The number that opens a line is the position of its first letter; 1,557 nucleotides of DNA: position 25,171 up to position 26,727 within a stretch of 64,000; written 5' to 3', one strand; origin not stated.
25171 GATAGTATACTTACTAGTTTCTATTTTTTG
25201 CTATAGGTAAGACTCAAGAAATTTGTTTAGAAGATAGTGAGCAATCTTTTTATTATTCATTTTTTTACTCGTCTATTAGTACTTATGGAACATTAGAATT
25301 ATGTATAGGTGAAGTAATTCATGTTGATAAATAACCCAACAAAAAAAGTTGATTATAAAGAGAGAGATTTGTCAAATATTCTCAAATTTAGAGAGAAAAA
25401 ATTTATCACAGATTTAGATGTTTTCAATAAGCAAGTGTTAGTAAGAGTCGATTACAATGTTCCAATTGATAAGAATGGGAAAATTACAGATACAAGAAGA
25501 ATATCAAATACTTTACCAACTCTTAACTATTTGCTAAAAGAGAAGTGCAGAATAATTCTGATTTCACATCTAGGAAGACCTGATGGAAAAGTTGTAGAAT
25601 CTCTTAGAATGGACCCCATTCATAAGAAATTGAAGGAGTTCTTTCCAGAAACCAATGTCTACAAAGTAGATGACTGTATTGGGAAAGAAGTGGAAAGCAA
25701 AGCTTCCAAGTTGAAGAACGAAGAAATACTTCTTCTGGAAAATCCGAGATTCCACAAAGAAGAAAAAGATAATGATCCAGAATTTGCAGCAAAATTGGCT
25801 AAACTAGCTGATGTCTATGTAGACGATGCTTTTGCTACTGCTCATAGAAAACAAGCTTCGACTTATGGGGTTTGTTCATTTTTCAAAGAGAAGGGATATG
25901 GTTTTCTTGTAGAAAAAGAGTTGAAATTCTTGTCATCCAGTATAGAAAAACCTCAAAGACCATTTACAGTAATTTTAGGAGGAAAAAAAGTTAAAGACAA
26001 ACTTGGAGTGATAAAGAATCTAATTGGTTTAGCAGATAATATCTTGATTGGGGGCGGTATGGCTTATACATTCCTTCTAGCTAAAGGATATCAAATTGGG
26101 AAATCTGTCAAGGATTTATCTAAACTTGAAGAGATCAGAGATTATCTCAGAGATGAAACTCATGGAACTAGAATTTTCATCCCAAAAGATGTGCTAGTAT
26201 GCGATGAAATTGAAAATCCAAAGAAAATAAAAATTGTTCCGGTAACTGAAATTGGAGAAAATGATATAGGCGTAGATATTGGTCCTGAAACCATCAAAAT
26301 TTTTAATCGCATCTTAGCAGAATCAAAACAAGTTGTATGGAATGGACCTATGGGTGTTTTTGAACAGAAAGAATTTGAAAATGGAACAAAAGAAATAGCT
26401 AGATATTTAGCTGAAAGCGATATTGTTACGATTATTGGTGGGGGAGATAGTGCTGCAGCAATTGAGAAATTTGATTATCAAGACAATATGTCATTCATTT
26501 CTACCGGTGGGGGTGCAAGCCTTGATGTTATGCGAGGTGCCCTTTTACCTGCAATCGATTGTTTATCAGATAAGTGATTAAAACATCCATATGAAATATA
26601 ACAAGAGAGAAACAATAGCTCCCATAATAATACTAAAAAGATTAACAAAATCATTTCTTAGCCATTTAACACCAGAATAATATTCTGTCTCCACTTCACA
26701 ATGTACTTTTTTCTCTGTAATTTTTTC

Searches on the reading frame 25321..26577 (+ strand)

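Call 76: search_protein_families(library=pfam, proteins=[window:25321-26577:+], max_evalue=0.001)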
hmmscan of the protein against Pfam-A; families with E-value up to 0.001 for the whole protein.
window:25321-26577:+ (418 aa): 1 family
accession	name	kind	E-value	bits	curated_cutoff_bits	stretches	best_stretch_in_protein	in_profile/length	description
PF00162.24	PGK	-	2.2e-144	481.6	27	1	29-406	1-378/379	Phosphoglycerate kinase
